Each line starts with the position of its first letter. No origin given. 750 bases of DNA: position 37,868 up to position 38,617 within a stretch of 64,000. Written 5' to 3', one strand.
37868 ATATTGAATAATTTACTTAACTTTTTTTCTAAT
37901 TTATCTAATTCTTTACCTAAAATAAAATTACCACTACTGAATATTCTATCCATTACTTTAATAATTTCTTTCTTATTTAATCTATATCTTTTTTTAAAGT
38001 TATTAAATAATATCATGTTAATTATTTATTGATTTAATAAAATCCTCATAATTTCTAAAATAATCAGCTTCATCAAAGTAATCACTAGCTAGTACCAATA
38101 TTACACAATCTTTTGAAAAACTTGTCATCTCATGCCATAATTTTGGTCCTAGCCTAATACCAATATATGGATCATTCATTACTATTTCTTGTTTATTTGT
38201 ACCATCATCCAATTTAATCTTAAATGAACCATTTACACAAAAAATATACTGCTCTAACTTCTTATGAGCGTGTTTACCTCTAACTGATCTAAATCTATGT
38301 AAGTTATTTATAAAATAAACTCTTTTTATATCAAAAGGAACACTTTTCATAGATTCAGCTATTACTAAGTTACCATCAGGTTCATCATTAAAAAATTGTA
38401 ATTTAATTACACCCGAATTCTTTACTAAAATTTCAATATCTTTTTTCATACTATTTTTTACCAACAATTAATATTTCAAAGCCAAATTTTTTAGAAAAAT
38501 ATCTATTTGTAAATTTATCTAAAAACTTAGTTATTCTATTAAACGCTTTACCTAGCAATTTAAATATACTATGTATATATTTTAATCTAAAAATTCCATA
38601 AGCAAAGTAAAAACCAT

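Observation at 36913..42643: FdtA-like isomerase + DegT aminotransferase + formyltransferase: predicted 3-formamido-3,6-dideoxyhexose branch, with an embedded SPASM radical-SAM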

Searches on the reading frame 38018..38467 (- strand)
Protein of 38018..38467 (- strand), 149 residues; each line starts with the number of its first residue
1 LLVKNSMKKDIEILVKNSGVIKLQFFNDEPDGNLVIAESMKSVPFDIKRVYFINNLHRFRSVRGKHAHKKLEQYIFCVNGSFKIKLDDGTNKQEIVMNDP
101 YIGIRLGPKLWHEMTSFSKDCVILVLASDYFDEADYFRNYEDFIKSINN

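Call 4: search_protein_families(library=pfam, proteins=[window:38018-38467:-])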
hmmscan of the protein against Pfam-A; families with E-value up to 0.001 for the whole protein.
window:38018-38467:- (149 aa): 1 family
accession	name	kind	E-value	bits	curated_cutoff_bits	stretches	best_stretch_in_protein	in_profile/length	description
PF05523.17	FdtA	-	2.5e-44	150.7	23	1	17-146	2-129/131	WxcM-like, C-terminal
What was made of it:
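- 38018..38467 (-): FdtA/QdtA-family NDP-4-keto-6-deoxyhexose 3,4-ketoisomerase (cupin). The probable start is the ATG at 38449. The catalytic His pair lies in RGKHAHK at 38261-38281. Pfam FdtA scores 150.7 bits (call 4).
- Checked: 38018-38467: Pfam FdtA, 150.7 bits against a cut-off of 23 (call 4).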

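Call 5: search_protein_families(library=ncbifam, proteins=[window:38018-38467:-])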
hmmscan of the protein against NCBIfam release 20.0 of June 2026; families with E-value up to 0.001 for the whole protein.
window:38018-38467:- (149 aa): 0 families

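Call 11: search_solved_structures(query=window:38018-38467:-, max_evalue=0.001, show_alignments=3)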
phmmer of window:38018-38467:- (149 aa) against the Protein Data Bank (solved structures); distinct sequences matched with E-value up to 0.001: 12.
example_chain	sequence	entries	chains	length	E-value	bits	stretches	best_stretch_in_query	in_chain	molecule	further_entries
2pa7_A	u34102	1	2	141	3.5e-38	134.1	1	30-147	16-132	DTDP-6-deoxy-3,4-keto-hexulose isomerase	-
2pae_A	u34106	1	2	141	3.5e-37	130.9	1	30-147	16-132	DTDP-6-deoxy-3,4-keto-hexulose isomerase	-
2pak_A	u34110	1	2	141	3.5e-37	130.9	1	30-147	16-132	DTDP-6-deoxy-3,4-keto-hexulose isomerase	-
2pam_A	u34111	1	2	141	3.4e-36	127.7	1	30-147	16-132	DTDP-6-deoxy-3,4-keto-hexulose isomerase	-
4zu7_A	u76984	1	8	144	2e-34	122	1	17-145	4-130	QdtA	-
4o9e_A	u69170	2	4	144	3.6e-33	117.9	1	18-145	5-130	QdtA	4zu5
5tpu_A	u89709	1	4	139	1.7e-32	115.7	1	14-148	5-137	Putative uncharacterized protein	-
4o9g_A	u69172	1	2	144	3.5e-32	114.7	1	18-145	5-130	QdtA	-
7n67_A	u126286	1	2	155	2.9e-31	111.7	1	27-148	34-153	FdtA domain-containing protein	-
4zu4_A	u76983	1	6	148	3.9e-26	95.1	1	15-144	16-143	WxcM-like protein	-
4mzu_A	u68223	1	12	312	2.1e-25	92.7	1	15-144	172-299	WxcM-like protein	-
5tpv_A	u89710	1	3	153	1.5e-22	83.4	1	22-149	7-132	WlaRA, TDP-fucose-3,4-ketoisomerase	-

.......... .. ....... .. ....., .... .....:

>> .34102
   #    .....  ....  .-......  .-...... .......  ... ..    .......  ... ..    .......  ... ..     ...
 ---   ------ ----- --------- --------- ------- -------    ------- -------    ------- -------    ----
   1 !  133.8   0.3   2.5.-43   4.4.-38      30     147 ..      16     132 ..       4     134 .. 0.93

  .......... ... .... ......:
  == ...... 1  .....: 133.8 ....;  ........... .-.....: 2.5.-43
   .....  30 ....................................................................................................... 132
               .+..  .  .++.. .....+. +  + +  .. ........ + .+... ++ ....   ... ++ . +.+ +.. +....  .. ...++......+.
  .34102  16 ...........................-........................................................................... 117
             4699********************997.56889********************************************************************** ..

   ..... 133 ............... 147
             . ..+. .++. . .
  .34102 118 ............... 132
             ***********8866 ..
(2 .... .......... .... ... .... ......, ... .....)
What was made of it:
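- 38018..38467 (-): PDB matches are FdtA 3.5e-38 and QdtA 2e-34 (call 11).
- On FdtA/QdtA NDP-sugar 3,4-ketoisomerase: FdtA 2pa7 matches at 3.5e-38 (call 11). The H-to-N mutant entries 2pae and 2pak differ at exactly these positions (call 11).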

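Call 45: find_related_loci(query=window:38018-38449:-, collection=metagenome_contigs, flank=10000)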
Query window:38018-38449:- (143 aa) in metagenome_contigs; peptide patterns used: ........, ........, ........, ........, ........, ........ (x = any residue, [..] = any of these).
141 stretches matched a pattern; 21 encode a relative of the query (tblastn E <= 1e-3); 21 distinct loci.
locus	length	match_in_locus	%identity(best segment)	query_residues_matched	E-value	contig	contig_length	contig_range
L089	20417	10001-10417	71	3-141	1e-66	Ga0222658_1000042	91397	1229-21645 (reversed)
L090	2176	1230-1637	71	6-141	7e-66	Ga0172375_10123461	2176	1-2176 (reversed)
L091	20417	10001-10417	68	3-141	8e-65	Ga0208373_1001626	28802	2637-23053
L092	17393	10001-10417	68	3-141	8e-65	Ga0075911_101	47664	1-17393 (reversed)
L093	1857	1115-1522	67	6-141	2e-64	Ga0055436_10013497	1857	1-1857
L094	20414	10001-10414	62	6-143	2e-60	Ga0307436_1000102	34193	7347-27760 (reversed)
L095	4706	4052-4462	64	6-142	3e-60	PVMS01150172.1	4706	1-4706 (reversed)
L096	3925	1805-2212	65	6-141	9e-60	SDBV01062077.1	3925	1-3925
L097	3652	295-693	65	9-141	1e-58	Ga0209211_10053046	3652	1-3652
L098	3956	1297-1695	65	9-141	1e-58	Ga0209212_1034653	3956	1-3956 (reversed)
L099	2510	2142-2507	65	9-130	2e-52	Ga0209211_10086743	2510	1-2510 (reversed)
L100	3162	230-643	54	6-143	5e-49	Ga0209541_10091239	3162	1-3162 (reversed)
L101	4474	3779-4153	58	6-137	5e-49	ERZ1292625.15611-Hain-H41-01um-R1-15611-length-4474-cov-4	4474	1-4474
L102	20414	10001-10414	53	6-143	7e-48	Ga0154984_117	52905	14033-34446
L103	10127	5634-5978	47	23-138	3e-34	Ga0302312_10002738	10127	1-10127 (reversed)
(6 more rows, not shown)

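Call 49: search_protein_families(library=pfam, proteins=[L091:5199-6047:+, L091:5998-6843:+, L091:6998-7699:+, L091:9206-10426:+, L091:518-1129:+, L091:1147-2160:+, L089:9007-9987:+, L089:11522-12112:+, L089:8190-9014:+, L089:7294-8205:+], max_evalue=0.0001)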
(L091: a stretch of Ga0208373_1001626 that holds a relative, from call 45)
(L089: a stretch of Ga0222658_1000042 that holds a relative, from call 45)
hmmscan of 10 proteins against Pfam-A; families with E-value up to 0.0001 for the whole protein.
L091:5199-6047:+ (282 aa): 1 family
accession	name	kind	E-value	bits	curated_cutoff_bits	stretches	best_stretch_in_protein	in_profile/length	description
PF13186.11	SPASM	-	6.8e-09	36.3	21.5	1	213-279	1-67/67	Iron-sulfur cluster-binding domain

L091:5998-6843:+ (281 aa): 1 family
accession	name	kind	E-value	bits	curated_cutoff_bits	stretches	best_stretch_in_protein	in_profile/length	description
PF13578.12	Methyltransf_24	-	2.7e-19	70.4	26.3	1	122-252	1-105/105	Methyltransferase domain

L091:6998-7699:+ (233 aa): 4 families
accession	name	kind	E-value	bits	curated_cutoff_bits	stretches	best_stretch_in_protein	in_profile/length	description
PF08241.18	Methyltransf_11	-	1.9e-09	38.5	21.2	1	40-134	1-95/95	Methyltransferase domain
PF13649.12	Methyltransf_25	-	1.2e-07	32.8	27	1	39-130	1-97/97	Methyltransferase domain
PF13489.12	Methyltransf_23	-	4.9e-07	30.1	27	1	29-138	15-120/164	Methyltransferase domain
PF05148.21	Methyltransf_8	-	6.7e-05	23.3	27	0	19-135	56-157/219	Hypothetical methyltransferase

L091:9206-10426:+ (406 aa): 13 families
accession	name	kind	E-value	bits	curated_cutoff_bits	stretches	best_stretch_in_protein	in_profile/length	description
PF05523.17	FdtA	-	1.5e-43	148.2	23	1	277-404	5-130/131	WxcM-like, C-terminal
PF13847.12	Methyltransf_31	-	7.8e-25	87.7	27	1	50-159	3-116/145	Methyltransferase domain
PF13649.12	Methyltransf_25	-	5.8e-20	72.2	27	1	54-149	1-97/97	Methyltransferase domain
PF08241.18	Methyltransf_11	-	4.4e-19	69.4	21.2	1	55-152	1-94/95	Methyltransferase domain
PF08242.18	Methyltransf_12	-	2.4e-13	51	30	1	55-150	1-97/98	Methyltransferase domain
PF13489.12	Methyltransf_23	-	5.2e-11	43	27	1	49-198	21-159/164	Methyltransferase domain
PF05175.20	MTS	-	5.7e-09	36.3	23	1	41-163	22-148/170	Methyltransferase small domain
PF01209.24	Ubie_methyltran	-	9.9e-09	35.3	20.1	1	48-159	45-157/233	ubiE/COQ5 methyltransferase family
PF03848.20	TehB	-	5.9e-08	32.8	20.4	1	49-153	29-132/193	Tellurite resistance protein TehB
PF02527.21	GidB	-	2.1e-07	30.9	27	1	45-153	44-146/184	rRNA small subunit methyltransferase G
PF10294.15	Methyltransf_16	-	2.7e-06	27.7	21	1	48-107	44-103/174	Lysine methyltransferase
PF05891.18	Methyltransf_PK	-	8.8e-06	25.8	27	1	29-154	35-160/218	AdoMet dependent proline di-methyltransferase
PF06080.18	DUF938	-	8.4e-05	22.9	27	0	41-156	17-140/202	Protein of unknown function (DUF938)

L091:518-1129:+ (203 aa): 7 families
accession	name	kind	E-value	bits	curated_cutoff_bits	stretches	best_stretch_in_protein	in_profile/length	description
PF08241.18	Methyltransf_11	-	1.6e-17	64.3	21.2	1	48-133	1-87/95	Methyltransferase domain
PF13489.12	Methyltransf_23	-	2.1e-15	57.3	27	1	36-182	14-156/164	Methyltransferase domain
PF13649.12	Methyltransf_25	-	4.1e-15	56.7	27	1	47-134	1-94/97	Methyltransferase domain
PF08242.18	Methyltransf_12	-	2.2e-12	48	30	1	48-133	1-92/98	Methyltransferase domain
PF13847.12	Methyltransf_31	-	1.5e-09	38.2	27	1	45-136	5-104/145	Methyltransferase domain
PF07021.18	MetW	-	6e-08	33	21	1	33-150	5-118/193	Methionine biosynthesis protein MetW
PF05219.18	DREV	-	2.3e-05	24.1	26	1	41-135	92-180/265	DREV methyltransferase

L091:1147-2160:+ (337 aa): 8 families
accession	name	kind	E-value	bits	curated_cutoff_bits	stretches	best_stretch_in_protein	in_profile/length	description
PF01370.27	Epimerase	-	8.2e-57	192.8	20.9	1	7-241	1-240/240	NAD dependent epimerase/dehydratase family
PF16363.11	GDP_Man_Dehyd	-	1.7e-42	146.5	27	1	8-303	1-332/332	GDP-mannose 4,6 dehydratase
PF04321.23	RmlD_sub_bind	-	7.1e-20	71.7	27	1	6-265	2-238/287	RmlD substrate binding domain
PF02719.21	Polysacc_synt_2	-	5.1e-18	65.7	20.2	1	7-264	1-252/293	Polysaccharide biosynthesis protein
PF01073.25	3Beta_HSD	-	1e-17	64.5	22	1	8-250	1-259/280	3-beta hydroxysteroid dehydrogenase/isomerase family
PF13460.12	NAD_binding_10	-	2.1e-10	41.2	27.2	1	11-176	1-148/184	NAD(P)H-binding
PF07993.18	NAD_binding_4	-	1.5e-07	31.3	20.1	0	69-197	87-231/258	Male sterility protein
PF05368.20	NmrA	-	4.3e-07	30.3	27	1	4-121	2-107/298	NmrA-like family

L089:9007-9987:+ (326 aa): 0 families

L089:11522-12112:+ (196 aa): 3 families
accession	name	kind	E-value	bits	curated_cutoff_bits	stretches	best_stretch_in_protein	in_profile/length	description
PF08241.18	Methyltransf_11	-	6.1e-07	30.4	21.2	1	35-84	48-95/95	Methyltransferase domain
PF13489.12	Methyltransf_23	-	1.2e-05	25.5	27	1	39-140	73-159/164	Methyltransferase domain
PF13649.12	Methyltransf_25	-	9.7e-05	23.4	27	0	34-80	51-97/97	Methyltransferase domain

L089:8190-9014:+ (274 aa): 1 family
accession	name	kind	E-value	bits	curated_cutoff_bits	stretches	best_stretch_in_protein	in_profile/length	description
PF08846.15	DUF1816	-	7.5e-05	23.1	27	0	28-63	22-57/65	Domain of unknown function (DUF1816)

L089:7294-8205:+ (303 aa): 1 family
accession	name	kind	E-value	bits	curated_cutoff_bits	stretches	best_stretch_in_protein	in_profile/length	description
PF00535.33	Glycos_transf_2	-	1.7e-06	28.5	23.3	1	6-138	2-124/168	Glycosyl transferase family 2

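Call 87: search_protein_families(library=pfam, proteins=[L102:9407-9928:+, L102:7625-8533:+, L102:8511-8852:+, L102:10445-10765:+, L102:12246-12641:+, L102:13888-14772:+, L102:3460-4188:+, L102:1299-3176:+, L102:6279-6812:-, L102:11308-11847:-], max_evalue=0.0001)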
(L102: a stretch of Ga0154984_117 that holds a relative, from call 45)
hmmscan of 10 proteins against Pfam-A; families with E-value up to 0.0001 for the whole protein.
L102:9407-9928:+ (173 aa): 1 family
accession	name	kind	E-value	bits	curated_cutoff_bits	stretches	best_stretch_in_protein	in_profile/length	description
PF01625.27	PMSR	-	3.8e-62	209.5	23.7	1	3-153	1-152/153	Peptide methionine sulfoxide reductase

L102:7625-8533:+ (302 aa): 2 families
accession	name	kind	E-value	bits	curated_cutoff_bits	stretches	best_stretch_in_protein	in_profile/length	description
PF01861.22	BpsA_C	-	3.2e-42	144.9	27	1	92-276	12-194/243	Branched-chain polyamine synthase A C-terminal domain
PF10237.15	N6-adenineMlase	-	4.4e-06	26.9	23.2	1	153-236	57-132/166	Probable N6-adenine methyltransferase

L102:8511-8852:+ (113 aa): 1 family
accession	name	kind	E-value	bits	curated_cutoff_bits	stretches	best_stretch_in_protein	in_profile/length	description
PF02675.21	AdoMet_dc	-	7.1e-17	62.2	25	1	20-105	13-99/107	S-adenosylmethionine decarboxylase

L102:10445-10765:+ (106 aa): 0 families

L102:12246-12641:+ (131 aa): 2 families
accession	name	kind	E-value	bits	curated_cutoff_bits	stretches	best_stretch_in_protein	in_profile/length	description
PF01850.27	PIN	-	1.3e-11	45.6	23.6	1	4-127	1-118/120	PIN domain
PF16289.11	PIN_12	-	1.2e-05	26.2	32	1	4-65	1-59/172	PIN domain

L102:13888-14772:+ (294 aa): 2 families
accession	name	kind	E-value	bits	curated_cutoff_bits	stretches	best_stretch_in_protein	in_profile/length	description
PF12762.13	DDE_Tnp_IS1595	-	3e-38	131.7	27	1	127-269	1-153/153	ISXO2-like transposase domain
PF12760.12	Zn_ribbon_IS1595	-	1.6e-06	28.4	25.4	1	16-60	2-46/46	Transposase zinc-ribbon domain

L102:3460-4188:+ (242 aa): 1 family
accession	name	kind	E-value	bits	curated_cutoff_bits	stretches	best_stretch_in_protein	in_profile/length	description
PF01351.25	RNase_HII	-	2.4e-31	109.6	25.8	2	66-237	29-197/199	Ribonuclease HII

L102:1299-3176:+ (625 aa): 0 families

L102:6279-6812:- (177 aa): 0 families

L102:11308-11847:- (179 aa): 1 family
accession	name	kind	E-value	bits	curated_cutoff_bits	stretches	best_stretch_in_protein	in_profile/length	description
PF00300.27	His_Phos_1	-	4.3e-32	111.8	21.7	1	9-159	6-165/194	Histidine phosphatase superfamily (branch 1)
